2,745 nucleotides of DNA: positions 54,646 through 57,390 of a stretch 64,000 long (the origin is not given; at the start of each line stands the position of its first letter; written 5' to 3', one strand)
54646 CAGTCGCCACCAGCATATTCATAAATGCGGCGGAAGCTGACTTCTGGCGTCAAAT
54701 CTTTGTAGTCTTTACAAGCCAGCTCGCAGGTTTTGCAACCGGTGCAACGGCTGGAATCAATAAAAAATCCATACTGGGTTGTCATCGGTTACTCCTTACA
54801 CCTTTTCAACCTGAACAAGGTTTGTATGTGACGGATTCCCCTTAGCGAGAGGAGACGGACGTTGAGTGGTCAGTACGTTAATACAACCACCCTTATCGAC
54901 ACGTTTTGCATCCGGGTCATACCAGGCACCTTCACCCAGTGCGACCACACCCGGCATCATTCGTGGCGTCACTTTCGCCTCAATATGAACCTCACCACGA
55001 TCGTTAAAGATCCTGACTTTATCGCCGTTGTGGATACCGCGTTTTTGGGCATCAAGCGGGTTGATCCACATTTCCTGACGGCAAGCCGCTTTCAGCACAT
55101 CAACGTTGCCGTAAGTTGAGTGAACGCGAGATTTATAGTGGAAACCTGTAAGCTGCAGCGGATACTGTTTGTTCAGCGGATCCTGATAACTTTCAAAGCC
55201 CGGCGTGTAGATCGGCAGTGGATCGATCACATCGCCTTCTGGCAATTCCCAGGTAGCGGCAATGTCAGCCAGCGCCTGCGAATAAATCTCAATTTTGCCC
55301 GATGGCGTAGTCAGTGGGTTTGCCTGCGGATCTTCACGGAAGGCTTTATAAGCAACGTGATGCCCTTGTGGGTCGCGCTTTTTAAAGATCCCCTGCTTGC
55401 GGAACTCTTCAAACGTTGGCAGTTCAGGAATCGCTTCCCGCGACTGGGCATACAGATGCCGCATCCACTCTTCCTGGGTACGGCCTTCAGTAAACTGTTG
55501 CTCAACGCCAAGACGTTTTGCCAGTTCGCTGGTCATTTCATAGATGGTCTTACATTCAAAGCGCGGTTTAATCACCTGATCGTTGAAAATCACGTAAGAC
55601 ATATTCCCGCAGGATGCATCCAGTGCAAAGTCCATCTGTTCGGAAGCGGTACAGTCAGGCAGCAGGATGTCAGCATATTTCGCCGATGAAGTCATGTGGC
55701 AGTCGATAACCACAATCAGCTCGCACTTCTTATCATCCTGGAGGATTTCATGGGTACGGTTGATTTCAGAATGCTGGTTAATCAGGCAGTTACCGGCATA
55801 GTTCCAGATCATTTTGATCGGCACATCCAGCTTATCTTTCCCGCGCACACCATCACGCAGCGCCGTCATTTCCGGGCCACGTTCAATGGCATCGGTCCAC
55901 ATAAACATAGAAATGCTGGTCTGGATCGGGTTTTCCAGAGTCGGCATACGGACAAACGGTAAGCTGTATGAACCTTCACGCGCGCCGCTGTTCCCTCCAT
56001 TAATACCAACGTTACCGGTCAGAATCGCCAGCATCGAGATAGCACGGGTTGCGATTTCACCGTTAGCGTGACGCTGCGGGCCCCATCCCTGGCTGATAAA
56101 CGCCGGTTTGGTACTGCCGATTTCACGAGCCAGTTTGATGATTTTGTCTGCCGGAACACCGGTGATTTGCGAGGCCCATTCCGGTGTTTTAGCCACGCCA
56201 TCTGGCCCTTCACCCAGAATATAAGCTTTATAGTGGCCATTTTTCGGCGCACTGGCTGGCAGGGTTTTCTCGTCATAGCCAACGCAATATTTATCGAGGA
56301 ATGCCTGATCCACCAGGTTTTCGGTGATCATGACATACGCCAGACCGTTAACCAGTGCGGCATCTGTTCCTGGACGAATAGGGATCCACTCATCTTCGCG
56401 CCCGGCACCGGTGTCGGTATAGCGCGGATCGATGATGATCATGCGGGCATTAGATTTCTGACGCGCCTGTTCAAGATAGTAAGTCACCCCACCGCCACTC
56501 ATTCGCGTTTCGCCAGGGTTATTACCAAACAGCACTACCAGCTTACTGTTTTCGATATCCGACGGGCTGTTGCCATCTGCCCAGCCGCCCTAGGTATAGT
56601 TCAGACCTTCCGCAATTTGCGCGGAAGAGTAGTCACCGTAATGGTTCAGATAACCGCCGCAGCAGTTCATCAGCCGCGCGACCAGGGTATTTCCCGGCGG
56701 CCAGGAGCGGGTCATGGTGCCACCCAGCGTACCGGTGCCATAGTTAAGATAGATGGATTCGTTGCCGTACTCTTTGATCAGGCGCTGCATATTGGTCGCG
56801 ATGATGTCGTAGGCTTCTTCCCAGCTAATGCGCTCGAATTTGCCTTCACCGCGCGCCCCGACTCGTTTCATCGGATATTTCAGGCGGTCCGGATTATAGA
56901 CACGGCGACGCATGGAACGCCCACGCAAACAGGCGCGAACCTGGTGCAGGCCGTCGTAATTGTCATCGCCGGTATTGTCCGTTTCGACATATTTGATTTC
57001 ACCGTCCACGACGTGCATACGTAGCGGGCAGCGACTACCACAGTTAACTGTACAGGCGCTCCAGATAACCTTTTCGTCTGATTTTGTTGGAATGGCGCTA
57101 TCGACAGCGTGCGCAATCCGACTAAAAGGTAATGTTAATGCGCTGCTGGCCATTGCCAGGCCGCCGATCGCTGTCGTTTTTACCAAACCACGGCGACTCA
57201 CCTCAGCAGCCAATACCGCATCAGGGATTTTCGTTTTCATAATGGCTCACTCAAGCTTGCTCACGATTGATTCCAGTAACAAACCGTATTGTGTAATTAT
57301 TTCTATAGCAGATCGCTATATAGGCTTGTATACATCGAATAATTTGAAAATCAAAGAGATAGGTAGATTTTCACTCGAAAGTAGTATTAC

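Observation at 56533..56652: Premature amber codon inside dmsA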

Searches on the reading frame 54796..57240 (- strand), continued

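Call 73: search_solved_structures(query=L001:3301-3900:+, max_evalue=0.00001, show_alignments=3)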
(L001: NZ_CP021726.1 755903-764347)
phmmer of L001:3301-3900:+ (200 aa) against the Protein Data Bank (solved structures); distinct sequences matched with E-value up to 0.00001: 32.
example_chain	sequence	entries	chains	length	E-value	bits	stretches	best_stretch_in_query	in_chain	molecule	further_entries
2vpw_A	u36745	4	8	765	7.6e-23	84.9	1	2-197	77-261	THIOSULFATE REDUCTASE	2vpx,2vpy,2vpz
5e7o_A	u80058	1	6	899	7.6e-22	81.6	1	2-197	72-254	DMSO reductase family type II enzyme, molybdopterin subunit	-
4ydd_A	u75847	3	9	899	8.8e-22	81.4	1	2-197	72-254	DMSO reductase family type II enzyme, molybdopterin subunit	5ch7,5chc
9vap_A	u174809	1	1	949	1.9e-19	73.8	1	4-200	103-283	Formate dehydrogenase molybdopterin-binding subunit FdhA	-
7l5i_A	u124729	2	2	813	7.3e-17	65.3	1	28-199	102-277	Trimethylamine-N-oxide reductase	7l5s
2ivf_A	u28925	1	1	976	7e-15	58.8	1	3-199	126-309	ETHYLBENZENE DEHYDROGENASE ALPHA-SUBUNIT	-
2e7z_A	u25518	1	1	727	8.9e-15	58.5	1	16-199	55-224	Acetylene hydratase Ahy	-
1dmr_A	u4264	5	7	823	3.3e-14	56.7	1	13-199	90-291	DMSO REDUCTASE | Dimethyl sulfoxide/trimethylamine N-oxide reductase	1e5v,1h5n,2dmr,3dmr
1e60_A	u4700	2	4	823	3.3e-14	56.7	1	13-199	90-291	Dimethyl sulfoxide/trimethylamine N-oxide reductase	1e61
1e18_A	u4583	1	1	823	8.5e-14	55.3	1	13-199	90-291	DMSO REDUCTASE.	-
1eu1_A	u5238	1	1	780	1.4e-13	54.6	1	13-199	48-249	DIMETHYL SULFOXIDE REDUCTASE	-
4dmr_A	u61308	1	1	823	1.6e-13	54.4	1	13-199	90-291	DMSO REDUCTASE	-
1dms_A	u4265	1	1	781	2.3e-13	53.9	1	13-199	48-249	DMSO REDUCTASE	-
6cz7_A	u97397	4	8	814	4e-13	53.1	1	3-197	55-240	ArrA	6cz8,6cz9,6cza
1kqf_A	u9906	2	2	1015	1.2e-12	51.6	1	4-199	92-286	FORMATE DEHYDROGENASE, NITRATE-INDUCIBLE, MAJOR SUBUNIT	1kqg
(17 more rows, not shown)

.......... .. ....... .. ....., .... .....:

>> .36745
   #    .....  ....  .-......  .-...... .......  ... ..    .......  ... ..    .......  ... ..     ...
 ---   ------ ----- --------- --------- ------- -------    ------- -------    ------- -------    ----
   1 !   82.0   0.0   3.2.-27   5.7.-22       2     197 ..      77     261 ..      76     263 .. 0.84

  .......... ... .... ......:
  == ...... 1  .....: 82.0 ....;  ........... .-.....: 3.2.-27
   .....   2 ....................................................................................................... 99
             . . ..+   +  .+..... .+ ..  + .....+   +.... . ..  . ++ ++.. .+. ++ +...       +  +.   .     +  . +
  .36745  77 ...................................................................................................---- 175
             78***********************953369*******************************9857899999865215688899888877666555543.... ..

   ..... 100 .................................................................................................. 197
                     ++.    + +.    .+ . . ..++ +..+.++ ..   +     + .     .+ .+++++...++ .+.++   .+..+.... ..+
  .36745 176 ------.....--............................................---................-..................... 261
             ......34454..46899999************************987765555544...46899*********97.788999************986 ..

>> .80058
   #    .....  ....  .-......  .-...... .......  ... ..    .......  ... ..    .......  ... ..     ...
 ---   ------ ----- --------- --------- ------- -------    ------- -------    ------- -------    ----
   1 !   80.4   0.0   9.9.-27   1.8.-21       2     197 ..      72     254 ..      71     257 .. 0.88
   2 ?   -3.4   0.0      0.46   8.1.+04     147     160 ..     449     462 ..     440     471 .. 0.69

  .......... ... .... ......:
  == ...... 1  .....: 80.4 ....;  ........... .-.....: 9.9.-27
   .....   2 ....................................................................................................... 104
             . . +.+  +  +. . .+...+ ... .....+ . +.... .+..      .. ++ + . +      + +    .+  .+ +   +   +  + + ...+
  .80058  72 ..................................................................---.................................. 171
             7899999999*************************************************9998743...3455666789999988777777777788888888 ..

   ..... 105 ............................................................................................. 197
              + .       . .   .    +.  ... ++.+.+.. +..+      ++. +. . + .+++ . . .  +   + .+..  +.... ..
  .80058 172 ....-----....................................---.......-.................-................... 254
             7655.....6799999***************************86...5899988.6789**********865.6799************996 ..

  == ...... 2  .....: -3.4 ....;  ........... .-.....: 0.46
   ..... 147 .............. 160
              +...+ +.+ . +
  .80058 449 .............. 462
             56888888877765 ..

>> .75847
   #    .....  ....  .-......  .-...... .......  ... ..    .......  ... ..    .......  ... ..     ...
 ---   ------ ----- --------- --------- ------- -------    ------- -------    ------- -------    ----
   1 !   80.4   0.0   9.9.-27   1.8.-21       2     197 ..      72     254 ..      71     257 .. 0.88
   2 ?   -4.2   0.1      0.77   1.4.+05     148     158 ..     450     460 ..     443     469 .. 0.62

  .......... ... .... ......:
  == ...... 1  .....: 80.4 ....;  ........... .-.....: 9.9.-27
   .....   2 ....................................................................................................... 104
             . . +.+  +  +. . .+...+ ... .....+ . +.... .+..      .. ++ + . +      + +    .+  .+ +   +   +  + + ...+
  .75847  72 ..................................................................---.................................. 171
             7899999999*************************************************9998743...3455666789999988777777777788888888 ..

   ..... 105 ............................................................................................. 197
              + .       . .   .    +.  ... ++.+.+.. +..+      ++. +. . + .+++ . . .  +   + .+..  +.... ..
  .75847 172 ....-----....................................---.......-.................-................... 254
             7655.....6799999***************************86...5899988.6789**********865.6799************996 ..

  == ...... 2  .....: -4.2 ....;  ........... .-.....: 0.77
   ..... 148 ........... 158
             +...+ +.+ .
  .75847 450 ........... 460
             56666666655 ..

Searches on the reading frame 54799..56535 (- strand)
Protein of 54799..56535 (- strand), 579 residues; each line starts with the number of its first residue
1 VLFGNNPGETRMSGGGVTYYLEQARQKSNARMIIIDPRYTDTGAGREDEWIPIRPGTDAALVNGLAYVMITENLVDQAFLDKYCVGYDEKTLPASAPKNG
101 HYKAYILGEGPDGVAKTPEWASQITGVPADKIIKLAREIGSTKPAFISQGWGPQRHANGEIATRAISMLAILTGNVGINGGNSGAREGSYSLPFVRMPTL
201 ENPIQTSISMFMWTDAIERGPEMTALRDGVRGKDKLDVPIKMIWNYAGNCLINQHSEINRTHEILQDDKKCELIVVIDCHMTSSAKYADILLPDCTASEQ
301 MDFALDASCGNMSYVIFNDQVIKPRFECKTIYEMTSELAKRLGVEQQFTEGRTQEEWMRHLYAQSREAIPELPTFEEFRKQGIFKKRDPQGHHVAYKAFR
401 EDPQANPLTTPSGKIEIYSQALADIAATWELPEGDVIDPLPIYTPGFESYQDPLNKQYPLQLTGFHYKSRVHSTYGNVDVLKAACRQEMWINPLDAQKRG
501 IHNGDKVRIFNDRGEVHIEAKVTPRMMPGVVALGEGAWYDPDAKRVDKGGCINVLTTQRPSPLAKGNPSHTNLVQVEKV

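Call 9: list_cluster_members(proteins=[window:56593-57240:-, window:54799-56535:-])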
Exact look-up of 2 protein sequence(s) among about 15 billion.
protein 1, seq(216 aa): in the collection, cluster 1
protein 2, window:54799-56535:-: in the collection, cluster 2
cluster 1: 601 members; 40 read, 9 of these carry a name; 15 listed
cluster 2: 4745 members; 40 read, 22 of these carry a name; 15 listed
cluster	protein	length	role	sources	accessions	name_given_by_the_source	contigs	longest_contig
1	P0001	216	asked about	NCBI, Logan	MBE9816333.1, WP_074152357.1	molybdopterin-dependent oxidoreductase, partial [Escherichia coli]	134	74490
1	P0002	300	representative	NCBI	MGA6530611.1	molybdopterin-dependent oxidoreductase, partial [Escherichia coli]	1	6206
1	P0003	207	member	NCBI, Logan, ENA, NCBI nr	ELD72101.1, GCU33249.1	anaerobic dimethyl sulfoxide reductase chain A [Escherichia coli KTE234]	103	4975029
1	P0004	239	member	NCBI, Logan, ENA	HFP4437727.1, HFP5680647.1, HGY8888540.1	TPA: molybdopterin-dependent oxidoreductase, partial [Escherichia coli]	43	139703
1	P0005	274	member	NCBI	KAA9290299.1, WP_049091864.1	molybdopterin-dependent oxidoreductase, partial [Escherichia coli]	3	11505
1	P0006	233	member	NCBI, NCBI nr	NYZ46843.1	molybdopterin-dependent oxidoreductase, partial [Escherichia coli] | molybdopterin-dependent oxidoreductase [Escherichia coli]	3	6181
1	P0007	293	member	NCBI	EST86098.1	dimethyl sulfoxide reductase, anaerobic, subunit A, partial [Escherichia coli ECA-0157]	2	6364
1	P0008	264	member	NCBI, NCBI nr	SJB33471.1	anaerobic dimethyl sulfoxide reductase subunit A [Shigella sonnei]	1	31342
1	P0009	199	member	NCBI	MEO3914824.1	molybdopterin-dependent oxidoreductase, partial [Proteus mirabilis]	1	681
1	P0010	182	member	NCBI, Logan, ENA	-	-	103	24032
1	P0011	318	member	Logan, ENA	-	-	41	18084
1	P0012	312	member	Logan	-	-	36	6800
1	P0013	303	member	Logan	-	-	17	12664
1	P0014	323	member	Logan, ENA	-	-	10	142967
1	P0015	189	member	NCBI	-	-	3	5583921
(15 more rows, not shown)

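Call 30: search_protein_families(proteins=[window:54799-56535:-], library=ncbifam)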
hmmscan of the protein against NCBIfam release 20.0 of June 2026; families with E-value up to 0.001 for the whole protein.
window:54799-56535:- (579 aa): 25 families
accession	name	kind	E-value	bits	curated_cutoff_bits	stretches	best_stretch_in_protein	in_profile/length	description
NF011566.1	PRK14990.1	exception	0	1387.5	1600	1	2-579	237-814/814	dimethylsulfoxide reductase subunit A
TIGR02166.1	dmsA_ynfE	subfamily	0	1065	777.7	1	2-579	217-794/794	DMSO/selenate family reductase complex A subunit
NF041885.1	selenate_YnfE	exception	0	1061.8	1675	1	2-579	224-805/805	selenate/tellurate reductase subunit YnfE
NF041884.1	selenate_YnfF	exception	0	1017.9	1650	1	2-579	217-798/798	selenate/tellurate reductase subunit YnfF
TIGR00509.1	bisC_fam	subfamily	2.7e-115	386.4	1017.55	1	19-578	195-753/772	molybdopterin guanine dinucleotide-containing S/N-oxide reductase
NF011682.0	PRK15102.1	equivalog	4.5e-93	312.8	909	2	231-578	462-809/829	trimethylamine-N-oxide reductase TorA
TIGR02164.1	torA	equivalog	7.9e-87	292.2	1465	2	231-578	458-805/824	trimethylamine-N-oxide reductase TorA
TIGR03479.1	DMSO_red_II_alp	subfamily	6.5e-48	163.5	984.75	3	117-343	399-644/913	molybdopterin-dependent oxidoreductase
NF012032.0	PRK15488.1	equivalog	6.4e-45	153.4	694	1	20-577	218-757/759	thiosulfate reductase PhsA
TIGR01591.1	Fdh-alpha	equivalog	1.1e-43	149.3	666.25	3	17-181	173-316/672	formate dehydrogenase subunit alpha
NF047855.1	AssmNtatRedNasC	equivalog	5.9e-26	90.9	1100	1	19-185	200-345/708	assimilatory nitrate reductase catalytic subunit NasC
NF041714.1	arsenate_red_ArrA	equivalog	3.8e-22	78.2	1600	2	17-181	229-398/848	arsenate respiratory reductase molybdopterin-containing subunit ArrA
NF042978.1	EthbenzDh_ebdA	equivalog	4.9e-22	77.5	2000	3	269-345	628-702/977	ethylbenzene dehydrogenase subunit alpha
TIGR01580.1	narG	equivalog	1.4e-20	72.6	1084.15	3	112-182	498-573/1235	nitrate reductase subunit alpha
NF011567.1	PRK14991.1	equivalog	1.8e-19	69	1750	2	455-536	875-956/1022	tetrathionate reductase subunit TtrA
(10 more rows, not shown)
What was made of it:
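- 54796..56535 (-): C-terminal ORF of 579 codons from GTG (codon 236), covering the rest of the molybdopterin domain and the molybdopterin-binding domain. It has no signal peptide. NF011566 scores 1387.5 bits over profile positions 237-814 (call 30).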
